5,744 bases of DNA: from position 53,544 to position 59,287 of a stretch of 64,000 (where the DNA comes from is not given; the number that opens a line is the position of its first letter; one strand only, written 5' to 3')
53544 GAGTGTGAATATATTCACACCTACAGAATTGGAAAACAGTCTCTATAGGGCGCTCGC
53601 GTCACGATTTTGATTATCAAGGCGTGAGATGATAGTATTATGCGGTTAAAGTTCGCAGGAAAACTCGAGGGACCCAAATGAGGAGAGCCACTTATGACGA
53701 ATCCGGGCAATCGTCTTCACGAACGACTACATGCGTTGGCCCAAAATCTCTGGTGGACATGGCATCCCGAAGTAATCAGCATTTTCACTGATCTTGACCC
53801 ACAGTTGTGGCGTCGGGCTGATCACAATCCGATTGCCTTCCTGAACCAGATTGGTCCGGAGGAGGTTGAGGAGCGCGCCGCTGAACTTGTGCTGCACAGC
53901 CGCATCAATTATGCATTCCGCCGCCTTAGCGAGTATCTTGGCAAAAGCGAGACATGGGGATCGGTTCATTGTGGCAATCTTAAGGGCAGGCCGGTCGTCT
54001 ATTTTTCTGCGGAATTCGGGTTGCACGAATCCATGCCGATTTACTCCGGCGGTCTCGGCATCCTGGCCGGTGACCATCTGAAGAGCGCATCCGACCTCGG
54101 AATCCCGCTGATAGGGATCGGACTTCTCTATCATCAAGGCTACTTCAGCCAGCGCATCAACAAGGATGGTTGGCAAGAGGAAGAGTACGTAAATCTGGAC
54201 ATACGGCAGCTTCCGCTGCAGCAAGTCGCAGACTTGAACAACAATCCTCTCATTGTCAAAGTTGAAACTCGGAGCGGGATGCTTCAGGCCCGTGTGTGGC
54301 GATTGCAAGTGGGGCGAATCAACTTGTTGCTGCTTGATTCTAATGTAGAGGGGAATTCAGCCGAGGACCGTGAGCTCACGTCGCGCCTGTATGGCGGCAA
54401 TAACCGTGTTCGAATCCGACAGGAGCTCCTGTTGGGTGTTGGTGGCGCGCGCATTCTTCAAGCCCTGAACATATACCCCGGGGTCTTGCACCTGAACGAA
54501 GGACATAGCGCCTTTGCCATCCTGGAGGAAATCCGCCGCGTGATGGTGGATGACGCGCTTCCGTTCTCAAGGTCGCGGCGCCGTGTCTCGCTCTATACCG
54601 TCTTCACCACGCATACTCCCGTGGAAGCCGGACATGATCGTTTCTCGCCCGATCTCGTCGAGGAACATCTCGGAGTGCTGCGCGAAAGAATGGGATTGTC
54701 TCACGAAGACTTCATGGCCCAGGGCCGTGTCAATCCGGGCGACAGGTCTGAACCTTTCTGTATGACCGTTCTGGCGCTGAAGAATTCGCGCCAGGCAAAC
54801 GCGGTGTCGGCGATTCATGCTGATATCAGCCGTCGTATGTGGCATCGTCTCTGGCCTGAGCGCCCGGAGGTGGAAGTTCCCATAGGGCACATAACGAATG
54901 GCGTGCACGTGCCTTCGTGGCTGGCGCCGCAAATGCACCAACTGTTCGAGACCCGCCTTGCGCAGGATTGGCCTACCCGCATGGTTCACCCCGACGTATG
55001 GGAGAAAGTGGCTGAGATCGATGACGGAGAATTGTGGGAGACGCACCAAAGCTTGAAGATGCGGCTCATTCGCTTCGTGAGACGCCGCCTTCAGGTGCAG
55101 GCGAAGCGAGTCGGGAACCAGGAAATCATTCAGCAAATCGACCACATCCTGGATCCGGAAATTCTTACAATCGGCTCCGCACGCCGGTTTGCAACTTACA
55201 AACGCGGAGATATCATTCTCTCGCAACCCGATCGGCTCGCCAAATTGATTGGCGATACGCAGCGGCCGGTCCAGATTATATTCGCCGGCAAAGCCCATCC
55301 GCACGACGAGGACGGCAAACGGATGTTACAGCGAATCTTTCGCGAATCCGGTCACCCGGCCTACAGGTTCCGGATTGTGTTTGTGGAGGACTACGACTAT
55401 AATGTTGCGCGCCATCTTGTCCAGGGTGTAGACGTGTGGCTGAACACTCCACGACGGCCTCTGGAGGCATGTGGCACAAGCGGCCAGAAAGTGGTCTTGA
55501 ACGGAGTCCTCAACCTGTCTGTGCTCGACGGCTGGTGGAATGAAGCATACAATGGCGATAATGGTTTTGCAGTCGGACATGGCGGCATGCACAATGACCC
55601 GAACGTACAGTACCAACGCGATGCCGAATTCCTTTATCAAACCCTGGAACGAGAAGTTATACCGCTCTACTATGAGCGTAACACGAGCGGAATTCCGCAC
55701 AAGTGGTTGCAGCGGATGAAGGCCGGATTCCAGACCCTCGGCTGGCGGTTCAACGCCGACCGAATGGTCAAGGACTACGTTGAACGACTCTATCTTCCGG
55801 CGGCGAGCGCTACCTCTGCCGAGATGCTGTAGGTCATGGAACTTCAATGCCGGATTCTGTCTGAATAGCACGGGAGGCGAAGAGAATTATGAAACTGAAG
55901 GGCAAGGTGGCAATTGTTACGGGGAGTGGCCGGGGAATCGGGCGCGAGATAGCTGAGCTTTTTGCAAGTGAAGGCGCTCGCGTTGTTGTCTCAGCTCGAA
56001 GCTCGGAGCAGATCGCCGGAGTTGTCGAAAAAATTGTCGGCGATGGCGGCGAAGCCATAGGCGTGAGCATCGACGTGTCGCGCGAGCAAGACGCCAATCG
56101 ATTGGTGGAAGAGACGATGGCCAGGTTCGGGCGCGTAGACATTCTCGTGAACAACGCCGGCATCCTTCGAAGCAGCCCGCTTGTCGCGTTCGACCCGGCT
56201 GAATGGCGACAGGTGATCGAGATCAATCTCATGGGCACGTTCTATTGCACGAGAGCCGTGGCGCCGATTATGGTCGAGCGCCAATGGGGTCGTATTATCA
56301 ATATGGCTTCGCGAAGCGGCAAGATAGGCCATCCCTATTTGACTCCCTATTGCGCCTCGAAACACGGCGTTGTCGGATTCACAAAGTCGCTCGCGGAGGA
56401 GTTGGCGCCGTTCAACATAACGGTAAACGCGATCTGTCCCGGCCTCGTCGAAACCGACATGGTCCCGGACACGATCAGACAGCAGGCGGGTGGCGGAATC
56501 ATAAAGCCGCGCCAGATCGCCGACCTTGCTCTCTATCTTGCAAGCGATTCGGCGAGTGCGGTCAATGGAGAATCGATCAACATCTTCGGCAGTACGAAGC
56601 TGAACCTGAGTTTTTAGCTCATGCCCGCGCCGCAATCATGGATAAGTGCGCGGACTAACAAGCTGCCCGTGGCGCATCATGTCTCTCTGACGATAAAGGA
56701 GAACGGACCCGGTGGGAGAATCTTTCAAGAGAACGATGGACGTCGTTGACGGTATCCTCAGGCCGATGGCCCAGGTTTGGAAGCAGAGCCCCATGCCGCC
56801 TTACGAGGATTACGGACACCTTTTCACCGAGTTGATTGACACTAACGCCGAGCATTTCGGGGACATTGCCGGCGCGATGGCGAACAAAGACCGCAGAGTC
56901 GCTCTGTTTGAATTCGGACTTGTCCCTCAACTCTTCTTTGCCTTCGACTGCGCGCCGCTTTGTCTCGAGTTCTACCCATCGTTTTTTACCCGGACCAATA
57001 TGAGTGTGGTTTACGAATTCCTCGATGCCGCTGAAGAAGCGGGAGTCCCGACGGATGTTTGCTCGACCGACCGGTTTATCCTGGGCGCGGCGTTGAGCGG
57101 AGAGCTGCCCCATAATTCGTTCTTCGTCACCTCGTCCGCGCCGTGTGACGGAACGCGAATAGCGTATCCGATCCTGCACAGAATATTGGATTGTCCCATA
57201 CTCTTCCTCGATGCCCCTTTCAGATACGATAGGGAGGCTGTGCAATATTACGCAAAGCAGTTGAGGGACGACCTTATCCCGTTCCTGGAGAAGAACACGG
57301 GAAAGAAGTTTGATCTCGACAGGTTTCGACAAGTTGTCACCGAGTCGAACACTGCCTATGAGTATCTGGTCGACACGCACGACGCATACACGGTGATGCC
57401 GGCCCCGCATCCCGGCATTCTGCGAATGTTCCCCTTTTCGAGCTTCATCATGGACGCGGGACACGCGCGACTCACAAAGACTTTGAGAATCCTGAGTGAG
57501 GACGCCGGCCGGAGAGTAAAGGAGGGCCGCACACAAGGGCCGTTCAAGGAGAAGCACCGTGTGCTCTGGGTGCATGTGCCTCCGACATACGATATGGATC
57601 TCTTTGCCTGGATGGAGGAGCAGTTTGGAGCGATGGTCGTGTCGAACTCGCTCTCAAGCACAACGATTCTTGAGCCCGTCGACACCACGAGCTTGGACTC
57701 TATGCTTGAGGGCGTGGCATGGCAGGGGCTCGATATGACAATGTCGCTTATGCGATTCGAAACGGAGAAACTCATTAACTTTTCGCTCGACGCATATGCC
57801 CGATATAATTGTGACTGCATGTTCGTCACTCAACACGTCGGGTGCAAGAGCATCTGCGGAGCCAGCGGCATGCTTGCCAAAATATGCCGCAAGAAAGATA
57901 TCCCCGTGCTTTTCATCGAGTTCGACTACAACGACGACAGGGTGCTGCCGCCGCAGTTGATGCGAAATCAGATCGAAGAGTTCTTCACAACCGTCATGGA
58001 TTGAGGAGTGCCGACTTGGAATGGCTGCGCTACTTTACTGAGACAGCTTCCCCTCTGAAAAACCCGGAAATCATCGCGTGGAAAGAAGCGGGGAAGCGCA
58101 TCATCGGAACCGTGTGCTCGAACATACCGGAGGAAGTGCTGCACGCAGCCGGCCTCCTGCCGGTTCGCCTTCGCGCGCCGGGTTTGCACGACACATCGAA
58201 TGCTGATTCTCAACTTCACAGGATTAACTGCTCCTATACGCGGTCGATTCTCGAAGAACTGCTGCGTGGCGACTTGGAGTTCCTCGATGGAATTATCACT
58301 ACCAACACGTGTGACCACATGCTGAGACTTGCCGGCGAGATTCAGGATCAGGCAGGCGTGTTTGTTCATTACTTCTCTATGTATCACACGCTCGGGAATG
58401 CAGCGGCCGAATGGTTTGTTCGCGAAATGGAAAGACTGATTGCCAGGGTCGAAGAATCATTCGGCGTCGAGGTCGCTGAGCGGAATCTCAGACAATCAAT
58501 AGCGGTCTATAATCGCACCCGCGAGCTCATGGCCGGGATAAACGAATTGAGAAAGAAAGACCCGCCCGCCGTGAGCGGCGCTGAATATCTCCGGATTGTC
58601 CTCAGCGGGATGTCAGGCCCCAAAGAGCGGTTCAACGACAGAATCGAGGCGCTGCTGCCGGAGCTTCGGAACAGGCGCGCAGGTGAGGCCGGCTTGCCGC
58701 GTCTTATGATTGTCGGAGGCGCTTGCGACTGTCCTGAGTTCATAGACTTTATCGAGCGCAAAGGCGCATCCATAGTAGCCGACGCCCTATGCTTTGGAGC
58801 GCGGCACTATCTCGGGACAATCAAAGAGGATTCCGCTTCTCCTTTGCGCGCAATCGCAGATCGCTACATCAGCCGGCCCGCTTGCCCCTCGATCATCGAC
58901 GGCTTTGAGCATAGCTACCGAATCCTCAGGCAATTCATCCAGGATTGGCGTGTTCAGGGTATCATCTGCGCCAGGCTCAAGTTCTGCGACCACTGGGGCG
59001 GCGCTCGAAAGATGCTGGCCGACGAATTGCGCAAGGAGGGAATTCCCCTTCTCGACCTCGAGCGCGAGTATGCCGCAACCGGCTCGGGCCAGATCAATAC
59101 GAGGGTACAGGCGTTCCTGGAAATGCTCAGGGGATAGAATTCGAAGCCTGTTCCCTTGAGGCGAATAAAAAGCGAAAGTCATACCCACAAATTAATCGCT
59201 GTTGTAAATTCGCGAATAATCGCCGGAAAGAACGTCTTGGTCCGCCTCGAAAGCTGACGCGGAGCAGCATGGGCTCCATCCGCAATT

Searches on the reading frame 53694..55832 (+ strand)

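Call 48: search_protein_families(library=pfam, proteins=[window:53694-55832:+], max_evalue=0.00001)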
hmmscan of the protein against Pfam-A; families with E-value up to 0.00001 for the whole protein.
window:53694-55832:+ (712 aa): 2 families
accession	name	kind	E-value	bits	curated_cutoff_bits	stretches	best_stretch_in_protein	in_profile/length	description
PF11897.13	DUF3417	-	2.6e-27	95.8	25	1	10-114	6-109/109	Protein of unknown function (DUF3417)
PF00343.26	Phosphorylase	-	1e-26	93.9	27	2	264-613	219-579/713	Carbohydrate phosphorylase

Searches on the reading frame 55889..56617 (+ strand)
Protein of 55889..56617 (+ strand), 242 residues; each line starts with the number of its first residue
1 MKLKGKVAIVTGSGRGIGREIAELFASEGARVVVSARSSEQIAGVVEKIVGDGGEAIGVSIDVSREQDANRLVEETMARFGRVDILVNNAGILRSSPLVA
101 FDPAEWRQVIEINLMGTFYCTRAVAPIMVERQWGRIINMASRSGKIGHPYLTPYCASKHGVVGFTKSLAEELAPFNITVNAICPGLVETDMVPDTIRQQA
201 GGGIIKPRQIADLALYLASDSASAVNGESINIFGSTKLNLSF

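Call 48: search_protein_families(library=pfam, proteins=[window:55889-56617:+], max_evalue=0.00001)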
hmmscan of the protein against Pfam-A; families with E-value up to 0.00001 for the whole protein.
window:55889-56617:+ (242 aa): 3 families
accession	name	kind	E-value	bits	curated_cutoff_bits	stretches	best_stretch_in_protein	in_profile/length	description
PF00106.31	adh_short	-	2.7e-67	226.5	26.6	1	6-196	1-191/195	short chain dehydrogenase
PF13561.12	adh_short_C2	-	4.7e-59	200.3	27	1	15-231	6-230/236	Enoyl-(Acyl carrier protein) reductase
PF08659.16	KR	-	1.4e-13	51.6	22.6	1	8-159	3-154/180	KR domain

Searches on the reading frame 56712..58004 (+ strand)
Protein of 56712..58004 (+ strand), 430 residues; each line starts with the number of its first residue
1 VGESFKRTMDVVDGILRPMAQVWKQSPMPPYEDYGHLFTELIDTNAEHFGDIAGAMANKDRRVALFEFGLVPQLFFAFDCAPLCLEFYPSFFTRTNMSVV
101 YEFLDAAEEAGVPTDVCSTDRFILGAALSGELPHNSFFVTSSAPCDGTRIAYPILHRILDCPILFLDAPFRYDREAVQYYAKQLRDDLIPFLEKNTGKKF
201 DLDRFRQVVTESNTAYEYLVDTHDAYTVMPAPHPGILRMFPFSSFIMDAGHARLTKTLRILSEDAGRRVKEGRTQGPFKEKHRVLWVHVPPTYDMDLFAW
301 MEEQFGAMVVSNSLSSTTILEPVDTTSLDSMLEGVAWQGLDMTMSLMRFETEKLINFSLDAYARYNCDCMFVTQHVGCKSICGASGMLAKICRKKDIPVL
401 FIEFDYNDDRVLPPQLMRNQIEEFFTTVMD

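Call 48: search_protein_families(library=pfam, proteins=[window:56712-58004:+], max_evalue=0.00001)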
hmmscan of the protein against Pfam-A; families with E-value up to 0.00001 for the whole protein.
window:56712-58004:+ (430 aa): 1 family
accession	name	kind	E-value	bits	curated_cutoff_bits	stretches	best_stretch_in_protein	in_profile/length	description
PF06050.19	HGD-D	-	7.7e-57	193.8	28.4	1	74-425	8-339/342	2-hydroxyglutaryl-CoA dehydratase, D-component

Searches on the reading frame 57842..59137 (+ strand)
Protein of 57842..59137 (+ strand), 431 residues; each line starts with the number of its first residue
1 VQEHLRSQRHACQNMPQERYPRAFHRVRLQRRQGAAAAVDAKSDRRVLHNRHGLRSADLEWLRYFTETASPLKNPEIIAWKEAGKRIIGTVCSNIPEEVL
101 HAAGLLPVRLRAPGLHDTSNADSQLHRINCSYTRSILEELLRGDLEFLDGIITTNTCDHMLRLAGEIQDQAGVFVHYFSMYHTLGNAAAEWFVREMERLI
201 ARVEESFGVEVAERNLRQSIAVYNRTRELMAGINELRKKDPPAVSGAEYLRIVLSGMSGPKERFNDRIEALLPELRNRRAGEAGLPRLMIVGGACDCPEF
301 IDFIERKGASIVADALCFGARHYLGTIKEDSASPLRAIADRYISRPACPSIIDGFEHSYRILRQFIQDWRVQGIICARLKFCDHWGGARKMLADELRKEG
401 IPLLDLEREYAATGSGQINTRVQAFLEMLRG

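Call 48: search_protein_families(library=pfam, proteins=[window:57842-59137:+], max_evalue=0.00001)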
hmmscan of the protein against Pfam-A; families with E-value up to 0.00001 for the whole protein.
window:57842-59137:+ (431 aa): 1 family
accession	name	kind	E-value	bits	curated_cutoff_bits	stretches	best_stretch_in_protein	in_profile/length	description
PF06050.19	HGD-D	-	6.5e-85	286.1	28.4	1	92-429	1-342/342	2-hydroxyglutaryl-CoA dehydratase, D-component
